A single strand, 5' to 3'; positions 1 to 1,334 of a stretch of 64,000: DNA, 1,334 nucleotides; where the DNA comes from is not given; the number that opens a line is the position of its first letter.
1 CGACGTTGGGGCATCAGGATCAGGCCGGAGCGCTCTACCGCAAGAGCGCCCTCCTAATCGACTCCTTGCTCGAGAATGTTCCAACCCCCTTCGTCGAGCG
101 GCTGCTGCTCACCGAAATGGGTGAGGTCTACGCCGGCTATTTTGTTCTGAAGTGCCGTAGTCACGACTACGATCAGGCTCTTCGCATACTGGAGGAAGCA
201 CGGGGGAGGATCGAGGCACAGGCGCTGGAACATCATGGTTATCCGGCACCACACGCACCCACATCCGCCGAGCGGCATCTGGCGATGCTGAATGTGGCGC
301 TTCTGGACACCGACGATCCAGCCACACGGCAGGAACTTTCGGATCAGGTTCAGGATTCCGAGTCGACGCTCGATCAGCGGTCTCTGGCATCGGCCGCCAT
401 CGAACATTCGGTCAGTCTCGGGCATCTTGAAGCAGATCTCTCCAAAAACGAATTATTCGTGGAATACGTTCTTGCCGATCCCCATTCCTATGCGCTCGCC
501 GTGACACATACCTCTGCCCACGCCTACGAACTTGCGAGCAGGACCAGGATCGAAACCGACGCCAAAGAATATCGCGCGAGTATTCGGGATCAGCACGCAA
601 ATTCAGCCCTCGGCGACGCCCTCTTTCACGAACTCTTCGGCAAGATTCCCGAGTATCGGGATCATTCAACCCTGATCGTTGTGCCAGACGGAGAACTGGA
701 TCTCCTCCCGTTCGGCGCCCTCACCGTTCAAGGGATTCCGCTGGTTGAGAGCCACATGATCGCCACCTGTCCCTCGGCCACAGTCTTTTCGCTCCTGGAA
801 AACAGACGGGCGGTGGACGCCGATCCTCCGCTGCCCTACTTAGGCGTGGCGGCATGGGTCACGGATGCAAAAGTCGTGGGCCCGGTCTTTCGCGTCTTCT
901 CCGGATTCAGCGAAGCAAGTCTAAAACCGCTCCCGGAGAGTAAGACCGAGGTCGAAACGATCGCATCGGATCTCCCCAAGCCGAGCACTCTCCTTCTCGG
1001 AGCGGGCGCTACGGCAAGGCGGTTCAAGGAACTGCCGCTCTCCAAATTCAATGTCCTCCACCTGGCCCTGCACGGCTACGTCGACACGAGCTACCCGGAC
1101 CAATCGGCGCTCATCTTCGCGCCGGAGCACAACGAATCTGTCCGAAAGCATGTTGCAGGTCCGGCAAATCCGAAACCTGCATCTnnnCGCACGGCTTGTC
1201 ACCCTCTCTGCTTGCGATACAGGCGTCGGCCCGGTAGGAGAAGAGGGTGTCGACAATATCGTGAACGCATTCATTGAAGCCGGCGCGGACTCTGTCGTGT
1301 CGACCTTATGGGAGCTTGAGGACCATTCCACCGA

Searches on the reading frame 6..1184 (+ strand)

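Call 81: search_protein_families(library=padloc, alignment_id=A6, max_evalue=0.000001)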
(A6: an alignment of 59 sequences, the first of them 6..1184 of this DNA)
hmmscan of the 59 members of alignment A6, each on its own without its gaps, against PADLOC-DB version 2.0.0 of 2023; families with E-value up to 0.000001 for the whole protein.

A. member 1, window:6-1184:+ (393 aa): 0 families

B. families by the number of members that match (of 59 scanned): 22 families
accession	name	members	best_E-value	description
PDLC01995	RtcR_PspF2--CARF_AAA_HTH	2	4.1e-107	-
PDLC01993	RtcR--CARF_AAA_HTH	2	1.3e-56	-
PDLC01994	RtcR_PspF1--CARF_AAA_HTH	2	7.4e-55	-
PDLC04135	mad3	1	1.4e-52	mads_3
PDLC04134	mad2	1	3.9e-24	mads_2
PDLC02980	AriA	1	3.6e-19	-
PDLC04140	mad8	1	5.5e-18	mads_8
PDLC00943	Cas4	1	9.7e-18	CRISPR-associated protein Cas4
PDLC01250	Cas4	1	2.1e-15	"CAS-I,CAS-II,CAS-III,CAS-IV,CAS-V,CAS-VI; acquisition_associated"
PDLC02035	Cas4d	1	1.1e-13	-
PDLC00944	Cas4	1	3.5e-13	Cas4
PDLC01720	Csa3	1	4.5e-13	Csa3_1_CAS-I-II-III-IV-V-VI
PDLC01438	Csa3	1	3e-12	"CAS-I,CAS-II,CAS-III,CAS-IV,CAS-V,CAS-VI; associated_signaling"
PDLC02083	Cas4_II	1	5.1e-12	-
PDLC01447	Cas4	1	5.6e-12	"CAS-I,CAS-II,CAS-III,CAS-IV,CAS-V,CAS-VI; acquisition_associated"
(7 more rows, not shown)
